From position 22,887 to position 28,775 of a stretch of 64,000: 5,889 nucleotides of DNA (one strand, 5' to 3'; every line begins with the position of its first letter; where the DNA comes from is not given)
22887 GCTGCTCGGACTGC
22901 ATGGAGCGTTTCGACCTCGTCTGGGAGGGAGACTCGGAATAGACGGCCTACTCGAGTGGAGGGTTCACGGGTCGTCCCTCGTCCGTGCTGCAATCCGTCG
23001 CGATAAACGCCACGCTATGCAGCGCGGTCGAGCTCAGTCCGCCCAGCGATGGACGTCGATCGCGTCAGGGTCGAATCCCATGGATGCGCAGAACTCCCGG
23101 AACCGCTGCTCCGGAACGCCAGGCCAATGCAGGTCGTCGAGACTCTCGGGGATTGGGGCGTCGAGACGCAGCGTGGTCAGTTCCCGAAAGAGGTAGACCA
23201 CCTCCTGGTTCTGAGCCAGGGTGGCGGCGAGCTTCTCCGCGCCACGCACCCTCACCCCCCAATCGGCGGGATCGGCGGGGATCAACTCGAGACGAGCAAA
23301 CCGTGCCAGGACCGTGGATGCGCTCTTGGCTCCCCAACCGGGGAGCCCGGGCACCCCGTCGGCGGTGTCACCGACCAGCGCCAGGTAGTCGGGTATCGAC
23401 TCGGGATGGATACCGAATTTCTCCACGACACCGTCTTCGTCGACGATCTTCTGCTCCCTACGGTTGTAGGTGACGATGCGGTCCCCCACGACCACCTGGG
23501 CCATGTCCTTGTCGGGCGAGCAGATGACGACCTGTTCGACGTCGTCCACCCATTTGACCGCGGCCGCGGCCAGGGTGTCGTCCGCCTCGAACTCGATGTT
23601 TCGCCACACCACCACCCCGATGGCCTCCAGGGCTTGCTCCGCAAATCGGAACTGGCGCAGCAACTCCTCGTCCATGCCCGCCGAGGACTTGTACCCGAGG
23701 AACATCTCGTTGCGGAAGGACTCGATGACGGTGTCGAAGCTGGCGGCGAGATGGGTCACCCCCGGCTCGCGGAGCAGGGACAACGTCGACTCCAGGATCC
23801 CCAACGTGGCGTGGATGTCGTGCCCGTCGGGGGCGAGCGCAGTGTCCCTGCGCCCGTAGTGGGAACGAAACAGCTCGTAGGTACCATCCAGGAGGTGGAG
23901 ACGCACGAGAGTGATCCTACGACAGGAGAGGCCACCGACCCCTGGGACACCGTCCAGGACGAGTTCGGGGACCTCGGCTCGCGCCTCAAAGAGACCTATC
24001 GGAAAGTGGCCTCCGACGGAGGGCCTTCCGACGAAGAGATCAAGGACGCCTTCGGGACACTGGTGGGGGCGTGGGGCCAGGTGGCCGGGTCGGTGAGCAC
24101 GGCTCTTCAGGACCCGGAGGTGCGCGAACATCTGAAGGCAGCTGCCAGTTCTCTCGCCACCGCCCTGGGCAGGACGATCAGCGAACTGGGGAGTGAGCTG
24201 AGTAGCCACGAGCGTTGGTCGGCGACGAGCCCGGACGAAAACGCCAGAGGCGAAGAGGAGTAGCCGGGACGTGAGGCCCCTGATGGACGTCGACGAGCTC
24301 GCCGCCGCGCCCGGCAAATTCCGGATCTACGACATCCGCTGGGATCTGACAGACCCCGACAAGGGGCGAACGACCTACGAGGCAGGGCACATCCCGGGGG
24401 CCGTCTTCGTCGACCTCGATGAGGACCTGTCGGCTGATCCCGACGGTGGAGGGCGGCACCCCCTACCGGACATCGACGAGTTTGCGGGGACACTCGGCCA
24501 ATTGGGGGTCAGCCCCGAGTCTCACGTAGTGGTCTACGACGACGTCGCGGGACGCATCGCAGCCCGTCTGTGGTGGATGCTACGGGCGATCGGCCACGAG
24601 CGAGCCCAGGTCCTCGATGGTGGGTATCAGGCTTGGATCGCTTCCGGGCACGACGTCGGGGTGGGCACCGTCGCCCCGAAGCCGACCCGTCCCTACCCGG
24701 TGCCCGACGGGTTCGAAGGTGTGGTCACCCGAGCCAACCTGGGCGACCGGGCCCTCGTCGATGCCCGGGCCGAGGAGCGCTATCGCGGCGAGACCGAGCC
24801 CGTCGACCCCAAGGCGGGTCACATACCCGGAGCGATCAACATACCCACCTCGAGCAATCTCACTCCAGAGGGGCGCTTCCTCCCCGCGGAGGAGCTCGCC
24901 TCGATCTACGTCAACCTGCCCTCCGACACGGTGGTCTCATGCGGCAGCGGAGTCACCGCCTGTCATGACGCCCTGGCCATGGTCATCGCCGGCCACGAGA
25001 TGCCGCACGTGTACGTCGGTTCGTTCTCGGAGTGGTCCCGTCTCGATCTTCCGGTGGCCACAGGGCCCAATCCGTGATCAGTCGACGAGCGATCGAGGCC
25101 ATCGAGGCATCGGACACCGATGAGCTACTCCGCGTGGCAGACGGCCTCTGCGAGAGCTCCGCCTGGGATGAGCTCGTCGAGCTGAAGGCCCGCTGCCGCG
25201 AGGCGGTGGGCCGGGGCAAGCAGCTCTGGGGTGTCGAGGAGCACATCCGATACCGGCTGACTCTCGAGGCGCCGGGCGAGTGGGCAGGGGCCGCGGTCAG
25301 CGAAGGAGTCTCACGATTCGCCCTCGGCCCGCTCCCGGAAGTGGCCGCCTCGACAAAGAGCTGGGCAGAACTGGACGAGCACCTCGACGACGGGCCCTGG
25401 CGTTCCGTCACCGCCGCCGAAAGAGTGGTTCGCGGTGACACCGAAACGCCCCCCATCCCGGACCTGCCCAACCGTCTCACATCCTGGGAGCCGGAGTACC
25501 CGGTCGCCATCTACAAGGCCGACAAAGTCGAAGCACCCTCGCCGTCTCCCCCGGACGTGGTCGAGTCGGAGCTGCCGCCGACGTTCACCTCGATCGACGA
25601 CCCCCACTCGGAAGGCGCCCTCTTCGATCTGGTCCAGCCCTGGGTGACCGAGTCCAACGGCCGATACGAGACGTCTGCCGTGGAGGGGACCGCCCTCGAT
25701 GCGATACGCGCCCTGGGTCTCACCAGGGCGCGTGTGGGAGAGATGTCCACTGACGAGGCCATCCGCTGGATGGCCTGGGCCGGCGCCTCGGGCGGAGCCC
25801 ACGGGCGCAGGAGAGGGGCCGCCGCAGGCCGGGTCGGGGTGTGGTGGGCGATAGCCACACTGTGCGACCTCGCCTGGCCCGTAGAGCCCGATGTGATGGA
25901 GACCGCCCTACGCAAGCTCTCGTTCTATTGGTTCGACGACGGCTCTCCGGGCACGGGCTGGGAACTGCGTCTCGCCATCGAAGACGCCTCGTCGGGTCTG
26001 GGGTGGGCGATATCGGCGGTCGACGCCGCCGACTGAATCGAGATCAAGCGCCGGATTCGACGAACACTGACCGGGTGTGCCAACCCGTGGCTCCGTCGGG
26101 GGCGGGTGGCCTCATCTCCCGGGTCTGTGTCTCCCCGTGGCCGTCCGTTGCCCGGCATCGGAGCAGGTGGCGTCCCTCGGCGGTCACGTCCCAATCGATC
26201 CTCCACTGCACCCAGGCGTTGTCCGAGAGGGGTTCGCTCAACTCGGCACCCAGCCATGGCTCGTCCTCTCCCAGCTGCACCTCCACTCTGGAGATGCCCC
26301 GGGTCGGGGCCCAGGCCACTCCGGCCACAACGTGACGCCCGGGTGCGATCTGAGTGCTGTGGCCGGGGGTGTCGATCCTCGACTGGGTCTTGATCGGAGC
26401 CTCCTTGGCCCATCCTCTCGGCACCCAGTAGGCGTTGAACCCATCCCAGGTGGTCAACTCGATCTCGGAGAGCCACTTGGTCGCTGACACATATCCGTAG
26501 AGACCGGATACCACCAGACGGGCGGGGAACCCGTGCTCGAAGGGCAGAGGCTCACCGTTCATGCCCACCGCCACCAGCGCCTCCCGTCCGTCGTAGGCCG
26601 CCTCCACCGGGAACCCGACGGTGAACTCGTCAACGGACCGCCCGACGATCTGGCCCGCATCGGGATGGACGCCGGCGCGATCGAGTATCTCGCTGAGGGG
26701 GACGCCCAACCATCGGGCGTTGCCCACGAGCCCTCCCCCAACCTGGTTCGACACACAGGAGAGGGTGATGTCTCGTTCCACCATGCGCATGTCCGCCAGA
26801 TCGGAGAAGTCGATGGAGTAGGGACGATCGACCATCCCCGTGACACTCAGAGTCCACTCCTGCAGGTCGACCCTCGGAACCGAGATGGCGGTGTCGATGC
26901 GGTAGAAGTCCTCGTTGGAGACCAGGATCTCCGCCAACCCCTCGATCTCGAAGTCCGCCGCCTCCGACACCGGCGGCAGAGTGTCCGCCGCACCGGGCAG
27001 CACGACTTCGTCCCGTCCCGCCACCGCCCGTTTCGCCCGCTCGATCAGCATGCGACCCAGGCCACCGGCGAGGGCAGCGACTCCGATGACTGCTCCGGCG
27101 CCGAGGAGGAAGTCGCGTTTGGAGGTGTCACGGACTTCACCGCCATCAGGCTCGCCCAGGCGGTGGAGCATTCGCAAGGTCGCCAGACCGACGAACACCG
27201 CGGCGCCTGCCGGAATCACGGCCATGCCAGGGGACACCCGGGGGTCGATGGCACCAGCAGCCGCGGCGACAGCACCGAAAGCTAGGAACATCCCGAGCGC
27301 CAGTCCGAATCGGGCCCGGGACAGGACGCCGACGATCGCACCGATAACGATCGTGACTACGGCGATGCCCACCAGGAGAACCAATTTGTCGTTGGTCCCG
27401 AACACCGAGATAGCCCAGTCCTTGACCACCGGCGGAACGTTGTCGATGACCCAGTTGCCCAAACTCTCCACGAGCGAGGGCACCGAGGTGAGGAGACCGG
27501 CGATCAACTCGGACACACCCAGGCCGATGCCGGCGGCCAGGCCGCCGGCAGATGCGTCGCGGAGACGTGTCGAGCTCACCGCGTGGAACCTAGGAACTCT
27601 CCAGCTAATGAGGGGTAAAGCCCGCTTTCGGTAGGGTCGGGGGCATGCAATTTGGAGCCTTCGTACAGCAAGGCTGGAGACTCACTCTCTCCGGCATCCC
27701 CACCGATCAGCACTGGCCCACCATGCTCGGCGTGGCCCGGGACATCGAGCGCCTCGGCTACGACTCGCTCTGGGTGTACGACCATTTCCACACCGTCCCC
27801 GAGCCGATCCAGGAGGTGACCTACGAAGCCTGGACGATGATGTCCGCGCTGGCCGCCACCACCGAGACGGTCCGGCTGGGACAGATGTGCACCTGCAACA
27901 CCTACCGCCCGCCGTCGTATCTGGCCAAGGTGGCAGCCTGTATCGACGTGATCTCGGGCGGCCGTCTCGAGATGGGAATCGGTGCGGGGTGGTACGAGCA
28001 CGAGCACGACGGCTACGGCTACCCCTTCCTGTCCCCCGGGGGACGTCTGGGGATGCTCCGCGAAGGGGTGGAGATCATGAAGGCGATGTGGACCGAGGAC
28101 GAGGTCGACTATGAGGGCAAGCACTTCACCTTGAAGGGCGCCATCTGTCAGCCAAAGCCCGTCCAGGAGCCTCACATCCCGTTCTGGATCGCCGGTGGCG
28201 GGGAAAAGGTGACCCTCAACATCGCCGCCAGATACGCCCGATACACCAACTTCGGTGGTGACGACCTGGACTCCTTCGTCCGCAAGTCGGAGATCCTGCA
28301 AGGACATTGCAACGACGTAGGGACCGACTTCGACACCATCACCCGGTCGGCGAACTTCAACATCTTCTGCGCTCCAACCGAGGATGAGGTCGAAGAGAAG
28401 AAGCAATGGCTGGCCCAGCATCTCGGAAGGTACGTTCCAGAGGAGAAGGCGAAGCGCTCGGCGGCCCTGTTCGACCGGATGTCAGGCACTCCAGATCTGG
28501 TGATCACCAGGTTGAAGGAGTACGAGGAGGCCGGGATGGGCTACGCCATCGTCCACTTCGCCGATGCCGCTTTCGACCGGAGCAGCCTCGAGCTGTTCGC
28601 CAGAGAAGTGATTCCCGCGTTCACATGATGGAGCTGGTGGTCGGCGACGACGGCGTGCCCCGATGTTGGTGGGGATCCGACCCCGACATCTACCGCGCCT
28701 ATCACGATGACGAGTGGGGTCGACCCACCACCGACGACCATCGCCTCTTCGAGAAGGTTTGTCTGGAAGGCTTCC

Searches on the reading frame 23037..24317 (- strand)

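Call 22: search_protein_families(library=ncbifam, max_evalue=0.00001, proteins=[window:23037-24317:-])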
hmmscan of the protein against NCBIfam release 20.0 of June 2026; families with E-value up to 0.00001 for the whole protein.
window:23037-24317:- (427 aa): 6 families
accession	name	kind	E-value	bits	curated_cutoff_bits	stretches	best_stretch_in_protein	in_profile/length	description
NF004397.1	PRK05755.1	equivalog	2.4e-55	188.5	720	1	139-416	2-275/889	DNA polymerase I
TIGR00593.1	pola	equivalog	2.9e-47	161.6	600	1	140-416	1-276/890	DNA polymerase I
NF011545.0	PRK14976.1-2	equivalog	1.2e-35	123.2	434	1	141-395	10-265/287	5'-3' exonuclease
NF011547.0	PRK14976.1-4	equivalog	1.4e-33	116.4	305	1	142-415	6-281/291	5'-3' exonuclease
NF007017.0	PRK09482.1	equivalog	1.4e-32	113.3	261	1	156-397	15-253/257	flap endonuclease Xni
NF011546.0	PRK14976.1-3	equivalog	7.3e-27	94.4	347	1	140-388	5-256/297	5'-3' exonuclease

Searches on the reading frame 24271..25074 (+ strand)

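Call 22: search_protein_families(library=ncbifam, max_evalue=0.00001, proteins=[window:24271-25074:+])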
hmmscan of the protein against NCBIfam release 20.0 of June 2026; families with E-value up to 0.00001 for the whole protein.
window:24271-25074:+ (268 aa): 1 family
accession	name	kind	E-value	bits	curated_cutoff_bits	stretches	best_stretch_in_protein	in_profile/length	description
NF008557.0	PRK11493.1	equivalog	5.1e-39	134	250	1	34-264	40-279/281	3-mercaptopyruvate sulfurtransferase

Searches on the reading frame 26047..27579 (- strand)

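Call 22: search_protein_families(library=ncbifam, max_evalue=0.00001, proteins=[window:26047-27579:-])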
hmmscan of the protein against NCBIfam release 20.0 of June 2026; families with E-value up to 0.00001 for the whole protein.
window:26047-27579:- (511 aa): 4 families
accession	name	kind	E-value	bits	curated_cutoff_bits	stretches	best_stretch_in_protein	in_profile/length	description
NF052245.1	SorA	equivalog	1.8e-34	119.1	600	1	217-488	68-376/396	SorA family sulfite dehydrogenase catalytic subunit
TIGR04555.1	sulfite_DH_soxC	equivalog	7.8e-34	117.3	420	1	233-487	100-375/408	sulfite dehydrogenase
NF052247.1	SorT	equivalog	3e-20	72.4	570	1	240-507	88-385/387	SorT family sulfite dehydrogenase catalytic subunit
NF003767.0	PRK05363.1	equivalog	1.9e-11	43.9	207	1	233-377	92-247/320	protein-methionine-sulfoxide reductase catalytic subunit MsrP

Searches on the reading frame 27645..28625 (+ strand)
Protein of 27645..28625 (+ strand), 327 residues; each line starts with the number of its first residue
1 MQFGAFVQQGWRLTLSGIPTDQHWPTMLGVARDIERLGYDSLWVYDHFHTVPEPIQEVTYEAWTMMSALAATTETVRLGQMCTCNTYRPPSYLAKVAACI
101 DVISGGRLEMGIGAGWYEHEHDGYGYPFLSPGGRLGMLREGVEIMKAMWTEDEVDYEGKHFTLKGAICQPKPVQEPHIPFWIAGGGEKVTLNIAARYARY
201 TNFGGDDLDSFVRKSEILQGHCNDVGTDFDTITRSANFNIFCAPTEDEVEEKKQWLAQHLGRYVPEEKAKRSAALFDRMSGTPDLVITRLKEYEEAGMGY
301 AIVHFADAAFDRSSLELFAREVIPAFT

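Call 22: search_protein_families(library=ncbifam, max_evalue=0.00001, proteins=[window:27645-28625:+])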
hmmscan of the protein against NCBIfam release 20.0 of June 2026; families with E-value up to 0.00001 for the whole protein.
window:27645-28625:+ (327 aa): 28 families (the best 25 are shown)
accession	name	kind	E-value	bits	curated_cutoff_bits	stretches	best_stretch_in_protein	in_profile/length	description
TIGR03560.1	F420_Rv1855c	subfamily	8.6e-83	277.6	231.4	1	19-236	7-226/227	TIGR03560 family F420-dependent LLM class oxidoreductase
TIGR03856.1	F420_MSMEG_2906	subfamily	3e-47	161.3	243.7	1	24-239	15-211/249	LLM class F420-dependent oxidoreductase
TIGR03619.1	F420_Rv2161c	subfamily_domain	2.8e-45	154.8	166.9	1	30-255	3-218/247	TIGR03619 family F420-dependent LLM class oxidoreductase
TIGR03621.1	F420_MSMEG_2516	subfamily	3.9e-41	141.1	213.15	1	26-307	15-283/295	TIGR03621 family F420-dependent LLM class oxidoreductase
TIGR04021.1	LLM_DMSO2_sfnG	equivalog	1.4e-28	100.3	382.95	1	30-252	33-248/350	dimethylsulfone monooxygenase SfnG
TIGR03557.1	F420_G6P_family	subfamily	1e-26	93.9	210.4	1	27-197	15-181/316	TIGR03557 family F420-dependent LLM class oxidoreductase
TIGR03571.1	lucif_BA3436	subfamily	7.4e-23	81.3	303.9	1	28-188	34-192/304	TIGR03571 family LLM class oxidoreductase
TIGR03555.1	F420_mer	equivalog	2.9e-19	69.6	348.7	1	34-207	21-179/325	5,10-methylenetetrahydromethanopterin reductase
TIGR03554.1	F420_G6P_DH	equivalog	3e-19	69.2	420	1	30-202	21-192/331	glucose-6-phosphate dehydrogenase (coenzyme-F420)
TIGR03565.1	alk_sulf_monoox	equivalog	6.6e-18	64.9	518.2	1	53-258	46-245/346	FMNH2-dependent alkanesulfonate monooxygenase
NF001939.1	PRK00719.1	subfamily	5.8e-17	61.5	510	1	54-279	47-262/373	alkanesulfonate monooxygenase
NF002619.0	PRK02271.1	equivalog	6.1e-17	61.9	276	1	29-198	18-171/329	5,10-methylenetetrahydromethanopterin reductase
TIGR03612.1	RutA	equivalog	6.4e-17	62.1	498.3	1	58-228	63-234/355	pyrimidine utilization protein A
TIGR03559.1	F420_Rv3520c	subfamily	3.2e-16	59.3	335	1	31-163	19-139/325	LLM class F420-dependent oxidoreductase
TIGR03860.1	FMN_nitrolo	subfamily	4.1e-16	58.8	279.7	1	8-149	12-160/422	NtaA/DmoA family FMN-dependent monooxygenase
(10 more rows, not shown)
